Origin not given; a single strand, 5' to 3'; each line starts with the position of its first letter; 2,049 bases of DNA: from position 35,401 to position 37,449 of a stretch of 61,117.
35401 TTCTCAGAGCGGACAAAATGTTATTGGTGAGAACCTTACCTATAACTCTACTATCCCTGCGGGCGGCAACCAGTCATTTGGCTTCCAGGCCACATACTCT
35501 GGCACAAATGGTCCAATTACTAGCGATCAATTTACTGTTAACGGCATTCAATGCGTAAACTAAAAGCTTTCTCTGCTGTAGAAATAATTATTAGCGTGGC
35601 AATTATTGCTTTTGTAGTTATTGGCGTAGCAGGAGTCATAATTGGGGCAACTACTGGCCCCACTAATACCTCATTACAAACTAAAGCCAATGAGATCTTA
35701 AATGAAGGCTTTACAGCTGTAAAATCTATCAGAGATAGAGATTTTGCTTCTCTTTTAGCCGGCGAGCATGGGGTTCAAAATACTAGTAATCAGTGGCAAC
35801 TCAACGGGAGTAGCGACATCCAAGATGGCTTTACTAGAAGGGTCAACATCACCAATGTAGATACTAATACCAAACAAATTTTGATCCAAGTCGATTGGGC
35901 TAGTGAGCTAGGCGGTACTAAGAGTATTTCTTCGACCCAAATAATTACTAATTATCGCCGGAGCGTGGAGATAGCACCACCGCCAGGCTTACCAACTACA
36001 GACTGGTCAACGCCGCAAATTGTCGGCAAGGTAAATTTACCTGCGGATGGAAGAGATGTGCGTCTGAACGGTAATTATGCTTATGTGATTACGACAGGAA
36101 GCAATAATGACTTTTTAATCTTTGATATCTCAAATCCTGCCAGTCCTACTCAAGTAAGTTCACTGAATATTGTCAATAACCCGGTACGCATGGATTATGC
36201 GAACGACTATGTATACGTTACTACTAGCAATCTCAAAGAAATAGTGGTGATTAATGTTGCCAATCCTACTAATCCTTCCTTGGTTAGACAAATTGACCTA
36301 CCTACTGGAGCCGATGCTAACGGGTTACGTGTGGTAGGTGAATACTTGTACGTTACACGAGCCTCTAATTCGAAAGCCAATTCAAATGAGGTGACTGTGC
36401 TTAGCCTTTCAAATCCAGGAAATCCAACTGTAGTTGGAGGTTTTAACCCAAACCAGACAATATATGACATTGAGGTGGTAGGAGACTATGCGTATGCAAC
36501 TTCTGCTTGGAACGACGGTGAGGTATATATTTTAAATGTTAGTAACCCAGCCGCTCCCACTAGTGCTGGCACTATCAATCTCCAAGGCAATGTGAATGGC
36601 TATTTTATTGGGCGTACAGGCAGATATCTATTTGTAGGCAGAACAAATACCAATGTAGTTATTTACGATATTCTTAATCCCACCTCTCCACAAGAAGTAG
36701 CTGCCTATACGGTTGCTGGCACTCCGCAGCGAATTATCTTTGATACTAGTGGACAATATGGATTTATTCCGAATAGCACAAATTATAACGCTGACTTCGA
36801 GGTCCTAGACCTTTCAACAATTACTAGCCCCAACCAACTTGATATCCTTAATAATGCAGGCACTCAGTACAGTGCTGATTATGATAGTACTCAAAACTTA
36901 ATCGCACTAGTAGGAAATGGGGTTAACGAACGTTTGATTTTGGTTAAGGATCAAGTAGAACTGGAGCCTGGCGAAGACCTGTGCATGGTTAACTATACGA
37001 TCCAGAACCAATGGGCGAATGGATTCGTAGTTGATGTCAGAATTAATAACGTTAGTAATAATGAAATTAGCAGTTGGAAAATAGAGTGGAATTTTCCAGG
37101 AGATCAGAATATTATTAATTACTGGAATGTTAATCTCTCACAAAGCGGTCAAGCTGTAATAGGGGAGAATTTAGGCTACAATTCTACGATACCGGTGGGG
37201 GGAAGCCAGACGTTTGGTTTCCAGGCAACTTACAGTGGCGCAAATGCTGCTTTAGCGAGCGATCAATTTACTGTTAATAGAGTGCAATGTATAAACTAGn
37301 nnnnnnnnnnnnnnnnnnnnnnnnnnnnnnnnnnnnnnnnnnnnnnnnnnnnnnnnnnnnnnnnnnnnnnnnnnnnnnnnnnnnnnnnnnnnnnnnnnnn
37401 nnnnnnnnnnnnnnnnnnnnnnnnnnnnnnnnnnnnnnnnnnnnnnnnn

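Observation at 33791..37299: Tandem modular pilins: prepilin N-terminus + beta-propeller (LVIVD-type) repeats + CBM2-like carbohydrate-binding module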

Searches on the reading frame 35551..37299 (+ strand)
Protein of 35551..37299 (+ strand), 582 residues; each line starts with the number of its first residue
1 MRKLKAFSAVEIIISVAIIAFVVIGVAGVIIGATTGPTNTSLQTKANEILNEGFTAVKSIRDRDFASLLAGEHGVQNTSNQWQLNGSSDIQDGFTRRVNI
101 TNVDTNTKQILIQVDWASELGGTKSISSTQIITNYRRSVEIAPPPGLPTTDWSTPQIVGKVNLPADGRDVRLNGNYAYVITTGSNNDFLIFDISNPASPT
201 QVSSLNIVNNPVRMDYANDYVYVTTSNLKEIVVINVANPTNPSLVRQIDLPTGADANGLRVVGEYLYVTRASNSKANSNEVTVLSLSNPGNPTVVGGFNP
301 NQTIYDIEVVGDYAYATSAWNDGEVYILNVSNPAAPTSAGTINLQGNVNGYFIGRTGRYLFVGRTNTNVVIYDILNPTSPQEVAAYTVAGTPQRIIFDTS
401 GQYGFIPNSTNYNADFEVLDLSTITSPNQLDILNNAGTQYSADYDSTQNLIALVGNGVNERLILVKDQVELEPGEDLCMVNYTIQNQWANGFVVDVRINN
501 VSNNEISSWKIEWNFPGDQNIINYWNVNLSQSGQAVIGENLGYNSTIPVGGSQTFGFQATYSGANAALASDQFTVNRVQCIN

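Call 3: search_protein_families(library=pfam, proteins=[window:35551-37299:+], max_evalue=1)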
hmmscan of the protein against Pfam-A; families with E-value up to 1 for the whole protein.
window:35551-37299:+ (582 aa): 8 families
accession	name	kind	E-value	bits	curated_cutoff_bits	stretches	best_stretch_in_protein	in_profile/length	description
PF00553.25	CBM_2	-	1.1e-25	90.4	24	1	478-580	1-101/101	Cellulose binding domain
PF08309.17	LVIVD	-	1.4e-22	79.1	20.2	5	167-205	4-40/42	LVIVD repeat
PF09826.15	Beta_propel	-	8.6e-09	35.2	22.4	2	259-388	267-401/495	Beta propeller domain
PF05694.17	SBP56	-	3.8e-05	23.1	34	1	304-409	306-385/453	56kDa selenium binding protein (SBP56)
PF16824.11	CBM_26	-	0.0072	16.9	26.6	0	457-507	1-53/125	C-terminal carbohydrate-binding module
PF21510.3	PirA-like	-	0.015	16.1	27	1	98-144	28-73/95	PirA-like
PF07963.17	N_methyl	-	0.021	14.9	21.2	1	1-26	1-26/27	Prokaryotic N-terminal methylation motif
PF24817.1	WD40_WDHD1_1st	-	0.064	12.9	109.9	1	169-248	10-85/291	WDHD1 first WD40 domain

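Call 4: search_protein_families(library=ncbifam, proteins=[window:35551-37299:+], max_evalue=1)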
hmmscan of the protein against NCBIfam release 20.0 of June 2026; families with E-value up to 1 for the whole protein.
window:35551-37299:+ (582 aa): 8 families
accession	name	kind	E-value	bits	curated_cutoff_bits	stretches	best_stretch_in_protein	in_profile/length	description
NF041611.1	exoglucan_CbhB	equivalog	1.5e-17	62.9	1950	1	368-580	792-994/997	exoglucanase CbhB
TIGR04312.1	choice_anch_B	subfamily_domain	3.1e-09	36.6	100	2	278-388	52-174/364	choice-of-anchor B family protein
NF008258.1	PRK11028.1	equivalog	4.1e-05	22.8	370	1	325-450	15-140/330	6-phosphogluconolactonase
NF042980.1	EthbenzDh_ebdC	equivalog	0.0017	17.8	400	1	15-94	92-174/214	ethylbenzene dehydrogenase subunit gamma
NF041013.1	T4P_ComGE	equivalog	0.0071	16.4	49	1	3-51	2-50/83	competence type IV pilus minor pilin ComGE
NF052453.1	MthilOxMtoX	equivalog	0.0083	14.6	650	0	180-229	305-356/408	methanethiol oxidase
NF051431.1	Rv0361_Cterm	subfamily_domain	0.087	13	37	1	10-119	3-116/140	Rv0361 family membrane protein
NF006566.0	PRK09076.1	subfamily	0.13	11.8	286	1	447-488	146-187/260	enoyl-CoA hydratase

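Call 8: find_homologous_proteins(query=window:35551-37299:+, max_evalue=0.00001)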
Query window:35551-37299:+ (582 aa): 404 proteins with E <= 0.00001 among 8000 candidates; the best 120 are listed.
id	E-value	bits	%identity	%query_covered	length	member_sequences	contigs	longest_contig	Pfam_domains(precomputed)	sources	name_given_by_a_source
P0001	0.0e+0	1278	100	100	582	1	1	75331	PF00553.26,PF09826.16,PF08309.18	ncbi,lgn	-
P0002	1.7e-243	828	63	100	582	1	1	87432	PF00553.26,PF09826.16,PF08309.18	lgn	-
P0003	2.2e-224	764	60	100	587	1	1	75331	PF00553.26,PF08309.18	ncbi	-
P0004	1.3e-211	722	57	100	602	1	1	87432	PF00553.26,PF09826.16,PF08309.18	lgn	-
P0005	2.1e-71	260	25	73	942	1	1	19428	PF05694.18,PF09826.16,PF08309.18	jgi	jgi:hypothetical protein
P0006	3.8e-61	226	29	80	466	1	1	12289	PF22494.4,PF08309.18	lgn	-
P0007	6.0e-54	202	32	79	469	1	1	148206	PF22494.4,PF09826.16,PF08309.18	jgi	jgi:hypothetical protein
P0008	3.2e-52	196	27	45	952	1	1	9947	PF22494.4,PF13360.14,PF09826.16,PF08309.18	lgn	-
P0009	5.9e-52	195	32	74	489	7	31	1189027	PF08309.18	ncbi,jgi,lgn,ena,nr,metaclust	ncbi:MAG: hypothetical protein COY81_01930 [Candidatus Pacebacteria bacterium CG_4_10_14_0_8_um_filt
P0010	3.9e-49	186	31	80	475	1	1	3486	PF22494.4,PF09826.16,PF08309.18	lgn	-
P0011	1.3e-48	184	28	77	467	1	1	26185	PF09826.16,PF08309.18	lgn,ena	-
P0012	1.5e-46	177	31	77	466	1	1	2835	PF09826.16,PF08309.18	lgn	-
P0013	2.3e-46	177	29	74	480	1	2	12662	PF22494.4,PF09826.16,PF08309.18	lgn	-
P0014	6.3e-46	175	29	77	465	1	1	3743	PF08309.18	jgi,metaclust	metaclust:\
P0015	1.2e-45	175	30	77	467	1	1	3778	PF08309.18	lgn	-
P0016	3.5e-44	170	28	80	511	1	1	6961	PF08309.18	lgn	-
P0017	4.0e-44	169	29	45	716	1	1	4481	PF18962.8,PF09826.16,PF08309.18,PF21544.4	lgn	-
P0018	5.1e-44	169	27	46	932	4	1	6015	PF18962.8,PF13860.13,PF09826.16,PF08309.18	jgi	jgi:hypothetical protein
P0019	2.3e-43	167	27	80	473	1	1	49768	PF08309.18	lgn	-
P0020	3.4e-43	166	28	80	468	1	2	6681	PF09826.16,PF08309.18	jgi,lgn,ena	-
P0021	1.7e-41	161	24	54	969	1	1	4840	PF22494.4,PF05694.18,PF09826.16,PF08309.18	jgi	jgi:hypothetical protein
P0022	2.8e-41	160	25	52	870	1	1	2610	PF08309.18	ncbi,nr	ncbi:MAG: hypothetical protein PHE59_05505, partial [Patescibacteria group bacterium]|nr:hypothetica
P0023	2.9e-41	160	30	80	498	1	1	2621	PF09826.16,PF08309.18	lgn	-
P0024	2.1e-39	154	28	49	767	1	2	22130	PF24514.2,PF08309.18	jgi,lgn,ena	-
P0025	4.1e-39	153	28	41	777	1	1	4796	PF08309.18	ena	-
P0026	4.4e-38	150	26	49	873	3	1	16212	PF24848.3,PF09826.16,PF08309.18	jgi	jgi:hypothetical protein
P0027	5.9e-38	149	31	37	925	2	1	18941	PF22494.4,PF05694.18,PF13860.13,PF09826.16,PF08309.18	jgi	jgi:hypothetical protein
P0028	6.2e-38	149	28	80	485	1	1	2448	PF09826.16,PF08309.18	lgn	-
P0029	7.3e-38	149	27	49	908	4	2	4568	PF13620.13,PF08309.18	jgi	jgi:hypothetical protein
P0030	9.0e-38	148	28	43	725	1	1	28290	PF18962.8,PF16819.12,PF09826.16,PF08309.18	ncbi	-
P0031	1.3e-37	148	26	55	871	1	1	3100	PF13860.13,PF09826.16,PF08309.18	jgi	jgi:hypothetical protein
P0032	3.3e-37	147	29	48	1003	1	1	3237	PF24807.2,PF09826.16,PF08309.18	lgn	-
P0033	4.6e-37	146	27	47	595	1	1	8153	PF22494.4,PF09826.16,PF08309.18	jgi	jgi:hypothetical protein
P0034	6.1e-37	146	28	49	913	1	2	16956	PF13620.13,PF09826.16,PF08309.18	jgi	jgi:hypothetical protein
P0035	1.6e-36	144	28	40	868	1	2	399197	PF22494.4,PF09826.16,PF08309.18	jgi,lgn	jgi:hypothetical protein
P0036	3.0e-36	143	28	45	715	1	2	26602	PF24848.3,PF18962.8,PF09826.16,PF08309.18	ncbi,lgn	-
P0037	1.7e-35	141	26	49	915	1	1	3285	PF13620.13,PF09826.16,PF08309.18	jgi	jgi:hypothetical protein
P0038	1.8e-35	141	31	44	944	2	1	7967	PF09826.16,PF08309.18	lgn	-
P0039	2.7e-35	140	28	48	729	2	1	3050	PF18962.8,PF09826.16,PF08309.18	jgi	jgi:hypothetical protein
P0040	3.4e-35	140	29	46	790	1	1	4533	PF09826.16,PF08309.18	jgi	jgi:hypothetical protein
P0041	3.8e-35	140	28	41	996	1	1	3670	PF09826.16,PF08309.18,PF21544.4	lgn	-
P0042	6.6e-35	139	25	49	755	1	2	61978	PF09826.16,PF08309.18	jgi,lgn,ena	-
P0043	8.0e-35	139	31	40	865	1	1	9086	PF13620.13,PF09826.16,PF08309.18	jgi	jgi:hypothetical protein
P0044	3.7e-34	137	26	59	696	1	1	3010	PF09826.16,PF08309.18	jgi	-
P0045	5.0e-34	136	27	52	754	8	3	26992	PF22494.4,PF13860.13,PF09826.16,PF08309.18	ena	-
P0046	5.9e-34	136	32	40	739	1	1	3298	PF17957.8,PF24848.3,PF09826.16,PF08309.18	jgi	jgi:hypothetical protein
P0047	6.9e-34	136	31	49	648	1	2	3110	PF09826.16,PF08309.18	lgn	-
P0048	7.5e-34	136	27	49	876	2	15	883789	PF09826.16,PF08309.18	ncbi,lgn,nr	ncbi:MAG: hypothetical protein KJ063_13810 [Anaerolineae bacterium]|nr:hypothetical protein [Anaerol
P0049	9.5e-34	135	27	56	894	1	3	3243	PF00801.27,PF08309.18,PF18911.7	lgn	-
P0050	1.2e-33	135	25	48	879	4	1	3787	PF22494.4,PF07679.23,PF13927.13,PF16819.12,PF09826.16,PF08309.18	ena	-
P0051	1.4e-33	135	26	50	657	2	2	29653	PF22494.4,PF09826.16,PF08309.18,PF21544.4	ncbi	-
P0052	1.5e-33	135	27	38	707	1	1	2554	PF18962.8,PF09826.16,PF08309.18,PF21544.4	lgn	-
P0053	2.9e-33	134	32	40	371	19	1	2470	PF22494.4,PF08309.18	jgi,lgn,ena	-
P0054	3.1e-33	134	30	38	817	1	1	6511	PF05694.18,PF09826.16,PF08309.18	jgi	-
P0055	3.3e-33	133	30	33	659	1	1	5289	PF09826.16,PF08309.18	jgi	jgi:hypothetical protein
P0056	7.4e-33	132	28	40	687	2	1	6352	PF09826.16,PF08309.18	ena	-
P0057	9.3e-33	132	25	45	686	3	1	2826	PF08309.18,PF21544.4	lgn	-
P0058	9.4e-33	132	24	40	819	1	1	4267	PF08309.18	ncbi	-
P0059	9.8e-33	132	28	40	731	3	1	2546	PF09826.16,PF08309.18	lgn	-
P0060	1.2e-32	132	28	66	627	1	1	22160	PF22494.4,PF09826.16,PF08309.18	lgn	-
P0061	1.3e-32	131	26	73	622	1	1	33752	PF07963.18,PF08309.18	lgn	-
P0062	2.1e-32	131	27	47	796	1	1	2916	PF22494.4,PF09826.16,PF08309.18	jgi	jgi:hypothetical protein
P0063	2.2e-32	131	28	48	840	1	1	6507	PF18962.8,PF08309.18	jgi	-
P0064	2.4e-32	131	29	54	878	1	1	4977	PF09826.16,PF08309.18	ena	-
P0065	2.4e-32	131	24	54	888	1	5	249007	PF13715.13,PF05694.18,PF14686.13,PF13620.13,PF09826.16,PF08309.18,PF21544.4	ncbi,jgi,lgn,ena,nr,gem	ncbi:MAG TPA: carboxypeptidase regulatory-like domain-containing protein [Anaerolineae bacterium]|nr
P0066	2.5e-32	131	24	54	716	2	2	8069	PF18962.8,PF09826.16,PF08309.18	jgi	jgi:hypothetical protein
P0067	2.8e-32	130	26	59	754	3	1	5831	PF08309.18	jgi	jgi:hypothetical protein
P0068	3.1e-32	130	28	49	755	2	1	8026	PF09826.16,PF08309.18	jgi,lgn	-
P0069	3.9e-32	130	26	45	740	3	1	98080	PF23775.2,PF18962.8,PF13860.13,PF09826.16,PF08309.18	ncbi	-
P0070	5.7e-32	129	28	38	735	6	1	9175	PF05694.18,PF18962.8,PF08309.18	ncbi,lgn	-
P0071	6.7e-32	129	33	38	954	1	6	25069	PF23775.2,PF09826.16,PF08309.18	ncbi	ncbi:MAG: LVIVD repeat-containing protein [Bdellovibrio sp.]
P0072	9.1e-32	129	32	43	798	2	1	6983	PF09826.16,PF08309.18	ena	-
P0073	9.7e-32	129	27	48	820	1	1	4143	PF13860.13,PF09826.16,PF08309.18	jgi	jgi:hypothetical protein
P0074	9.7e-32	129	28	80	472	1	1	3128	PF07963.18,PF08309.18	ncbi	ncbi:MAG: hypothetical protein RLZZ546_1425 [Bacteroidota bacterium]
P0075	1.3e-31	128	26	48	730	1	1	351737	PF13860.13,PF09826.16,PF08309.18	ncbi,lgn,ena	-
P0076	1.3e-31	128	26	48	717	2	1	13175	PF18962.8,PF13860.13,PF09826.16,PF08309.18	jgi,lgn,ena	-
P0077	1.3e-31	128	29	48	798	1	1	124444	PF01833.31,PF09826.16,PF08309.18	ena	-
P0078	1.5e-31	128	26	50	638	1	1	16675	PF09826.16,PF08309.18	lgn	-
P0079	1.8e-31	128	27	47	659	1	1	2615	PF09826.16,PF08309.18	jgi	-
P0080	1.9e-31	128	30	46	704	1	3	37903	PF08309.18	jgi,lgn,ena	-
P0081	2.0e-31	127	31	49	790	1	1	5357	PF05694.18,PF26696.1,PF13884.12,PF09826.16,PF08309.18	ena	-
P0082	2.5e-31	127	28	37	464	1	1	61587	PF09826.16,PF08309.18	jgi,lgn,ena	-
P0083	3.4e-31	127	26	73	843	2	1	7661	PF08309.18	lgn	-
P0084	3.4e-31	127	30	48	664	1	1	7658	PF08309.18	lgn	-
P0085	5.6e-31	126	27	48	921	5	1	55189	PF00754.32,PF08309.18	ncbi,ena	-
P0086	6.1e-31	126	27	41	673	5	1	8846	PF09826.16,PF08309.18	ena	-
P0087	1.2e-30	125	34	36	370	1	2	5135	PF22494.4,PF09826.16,PF08309.18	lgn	-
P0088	1.6e-30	125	27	48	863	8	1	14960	PF13860.13,PF09826.16,PF08309.18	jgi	jgi:hypothetical protein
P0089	2.1e-30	124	30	45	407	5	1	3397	PF22494.4,PF09826.16,PF08309.18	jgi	jgi:hypothetical protein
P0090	2.8e-30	124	30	49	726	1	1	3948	PF18962.8,PF09826.16,PF08309.18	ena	-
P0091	4.3e-30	123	28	38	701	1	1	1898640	PF00404.25,PF09826.16,PF08309.18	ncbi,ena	-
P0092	5.2e-30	123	29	32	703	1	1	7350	PF05694.18,PF09826.16,PF08309.18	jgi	jgi:hypothetical protein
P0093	5.5e-30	123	24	59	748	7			PF16819.12,PF09826.16,PF08309.18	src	-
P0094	7.2e-30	122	26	36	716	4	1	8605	PF18962.8,PF13860.13,PF08309.18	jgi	-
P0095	8.2e-30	122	34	34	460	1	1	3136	PF05694.18,PF09826.16,PF08309.18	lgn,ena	-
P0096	1.1e-29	122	27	48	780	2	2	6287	PF09826.16,PF08309.18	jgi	jgi:hypothetical protein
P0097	1.3e-29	122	29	37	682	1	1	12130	PF08309.18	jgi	jgi:hypothetical protein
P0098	2.3e-29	121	29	46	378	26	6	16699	PF22494.4,PF09826.16,PF08309.18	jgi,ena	jgi:hypothetical protein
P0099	2.3e-29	121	25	49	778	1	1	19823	PF22494.4,PF05694.18,PF09826.16,PF08309.18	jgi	jgi:hypothetical protein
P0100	3.3e-29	120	28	47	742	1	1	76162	PF18962.8,PF09826.16,PF08309.18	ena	-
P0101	4.1e-29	120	24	62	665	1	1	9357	PF09826.16,PF08309.18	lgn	-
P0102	4.5e-29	120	28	29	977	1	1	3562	PF17957.8,PF09826.16,PF08309.18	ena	-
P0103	5.2e-29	120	25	50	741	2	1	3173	PF05694.18,PF09826.16,PF08309.18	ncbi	-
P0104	6.1e-29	119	27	52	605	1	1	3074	PF09826.16,PF08309.18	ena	-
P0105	7.0e-29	119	30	37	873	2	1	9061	PF07679.23,PF13895.13,PF13927.13,PF09826.16,PF08309.18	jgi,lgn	-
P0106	7.9e-29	119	26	53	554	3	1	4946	PF09826.16,PF08309.18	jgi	jgi:hypothetical protein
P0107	1.3e-28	118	23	54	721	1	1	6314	PF18962.8,PF08309.18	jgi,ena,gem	-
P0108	2.5e-28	117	28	50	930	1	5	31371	PF13860.13,PF08309.18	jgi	jgi:hypothetical protein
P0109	2.6e-28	117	27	39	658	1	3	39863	PF09826.16,PF08309.18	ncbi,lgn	ncbi:MAG TPA: hypothetical protein VGD69_25655 [Herpetosiphonaceae bacterium]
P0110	4.3e-28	117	25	48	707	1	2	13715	PF18962.8,PF09826.16,PF08309.18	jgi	jgi:hypothetical protein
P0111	6.8e-28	116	26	45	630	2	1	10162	PF09826.16,PF08309.18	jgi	jgi:hypothetical protein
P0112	7.2e-28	116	26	53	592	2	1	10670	PF22494.4,PF09826.16,PF08309.18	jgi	jgi:hypothetical protein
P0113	9.3e-28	115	25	48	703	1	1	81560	PF18962.8,PF08309.18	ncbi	-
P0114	1.1e-27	115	27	48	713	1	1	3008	PF16819.12,PF08309.18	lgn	-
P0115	1.2e-27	115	29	48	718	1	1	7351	PF18962.8,PF16819.12,PF09826.16,PF08309.18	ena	-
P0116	1.5e-27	115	24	49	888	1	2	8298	PF22494.4,PF13620.13,PF09826.16,PF08309.18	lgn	-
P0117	1.5e-27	115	29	42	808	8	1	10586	PF08309.18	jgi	-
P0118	1.6e-27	115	31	46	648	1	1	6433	PF08309.18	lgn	-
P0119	1.6e-27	115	28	40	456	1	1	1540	PF22494.4,PF08309.18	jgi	-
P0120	1.8e-27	114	28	47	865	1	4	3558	PF09826.16,PF08309.18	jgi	jgi:hypothetical protein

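Call 12: find_encoding_contigs(protein=P0002, flank=10000, max_places=3)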
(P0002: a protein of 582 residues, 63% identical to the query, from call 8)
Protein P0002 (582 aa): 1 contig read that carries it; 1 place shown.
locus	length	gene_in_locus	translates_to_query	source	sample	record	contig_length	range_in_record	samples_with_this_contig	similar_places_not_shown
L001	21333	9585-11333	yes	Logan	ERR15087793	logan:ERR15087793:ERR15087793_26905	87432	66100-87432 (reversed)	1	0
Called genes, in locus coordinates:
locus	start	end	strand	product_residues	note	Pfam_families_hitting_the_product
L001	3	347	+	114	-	?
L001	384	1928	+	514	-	PF03924:CHASE, PF13426:PAS_9 (faint), PF08448:PAS_4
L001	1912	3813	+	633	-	PF13188:PAS_8 (faint), PF24820:Diguanyl_cycl_sensor (faint), PF08448:PAS_4, PF00989:PAS, PF12860:PAS_7 (weak), PF13426:PAS_9, PF00512:HisKA, PF02518:HATPase_c, +1 more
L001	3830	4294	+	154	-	PF00072:Response_reg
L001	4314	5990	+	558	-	PF05157:MshEN (weak), PF00437:T2SSE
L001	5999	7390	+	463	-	PF00482:T2SSF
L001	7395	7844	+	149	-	-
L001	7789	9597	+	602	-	PF08309:LVIVD (faint), PF09826:Beta_propel (faint), PF00553:CBM_2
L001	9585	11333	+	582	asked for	PF09826:Beta_propel (faint), PF08309:LVIVD (faint), PF00553:CBM_2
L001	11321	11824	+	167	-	-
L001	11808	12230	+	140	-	-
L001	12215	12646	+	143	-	PF07963:N_methyl (weak)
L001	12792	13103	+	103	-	-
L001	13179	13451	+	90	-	-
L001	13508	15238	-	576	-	PF01676:Metalloenzyme, PF06415:iPGM_N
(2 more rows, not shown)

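Call 32: predict_structure(alignment_id=A1)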
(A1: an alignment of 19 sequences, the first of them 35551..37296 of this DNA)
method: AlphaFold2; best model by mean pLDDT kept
length: 582 residues; sequences in the alignment: 19
mean_pLDDT: 79.2   pTM: 0.59
mean pLDDT of the five models: 79.2, 77.0, 75.4, 74.9, 73.2
residues with pLDDT >= 90: 232; 70-90: 188; 50-70: 127; < 50: 35
segments of 3 or more residues with pLDDT < 50: 1-4, 137-148, 471-476, 525-530
pLDDT, mean of each block of 10 residues (from residue 1): 49 76 71 64 84 86 86 90 91 92 81 86 83 56 40 81 90 96 87 92 92 95 91 96 94 90 96 84 95 94 94 94 92 95 83 93 86 93 89 90 85 74 87 79 92 80 80 46 58 57 55 60 47 54 51 57 57 61 53
secondary structure, 60 per line:
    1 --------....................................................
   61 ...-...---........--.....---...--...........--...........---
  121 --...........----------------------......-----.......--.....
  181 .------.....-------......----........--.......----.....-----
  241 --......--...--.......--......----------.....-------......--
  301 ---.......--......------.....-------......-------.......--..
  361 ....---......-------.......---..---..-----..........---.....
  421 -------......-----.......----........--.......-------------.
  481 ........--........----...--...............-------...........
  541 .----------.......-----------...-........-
elements in order: H9-63 E71-78 E81-85 E89-91 E94-104 E107-117 E123-133 E156-161 E167-173 E176-181 E188-192 E200-205 E210-217 E220-226 E231-235 E243-248 E256-262 E265-270 E281-285 E293-298 E304-310 E313-318 E325-329 E337-342 E350-356 E359-364 E368-373 E381-387 E403-409 E416-420 E428-433 E439-445 E450-457 E460-466 E480-488 E491-498 E508-522 E530-541 E552-558 E574-581
